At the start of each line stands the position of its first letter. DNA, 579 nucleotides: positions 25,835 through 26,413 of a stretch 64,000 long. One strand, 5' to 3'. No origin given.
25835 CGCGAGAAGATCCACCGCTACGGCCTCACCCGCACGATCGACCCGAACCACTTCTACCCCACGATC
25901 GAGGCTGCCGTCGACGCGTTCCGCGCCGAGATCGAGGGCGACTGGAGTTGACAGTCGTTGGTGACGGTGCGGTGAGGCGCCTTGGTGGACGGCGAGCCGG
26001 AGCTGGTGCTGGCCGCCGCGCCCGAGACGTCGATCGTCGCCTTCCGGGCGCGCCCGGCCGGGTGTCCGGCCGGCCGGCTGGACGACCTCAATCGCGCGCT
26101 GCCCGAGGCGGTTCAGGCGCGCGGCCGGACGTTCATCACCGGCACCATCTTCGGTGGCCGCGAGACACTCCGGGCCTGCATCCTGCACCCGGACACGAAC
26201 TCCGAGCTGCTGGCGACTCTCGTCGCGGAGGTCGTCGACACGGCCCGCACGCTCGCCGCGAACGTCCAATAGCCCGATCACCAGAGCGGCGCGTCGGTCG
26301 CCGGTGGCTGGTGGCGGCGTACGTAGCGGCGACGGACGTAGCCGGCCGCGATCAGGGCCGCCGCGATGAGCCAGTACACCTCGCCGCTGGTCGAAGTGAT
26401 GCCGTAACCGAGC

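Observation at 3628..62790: About 40 frame breaks are packed into 11 genes, and almost every one behaves as a single extra nucleotide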

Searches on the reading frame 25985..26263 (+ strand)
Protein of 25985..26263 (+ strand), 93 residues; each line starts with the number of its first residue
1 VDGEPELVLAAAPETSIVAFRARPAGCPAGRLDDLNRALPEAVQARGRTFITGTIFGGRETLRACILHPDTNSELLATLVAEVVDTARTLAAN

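Call 57: search_protein_families(library=pfam, proteins=[window:25985-26263:+], max_evalue=0.001)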
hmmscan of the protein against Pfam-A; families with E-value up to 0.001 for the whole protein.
seq(93 aa): 0 families
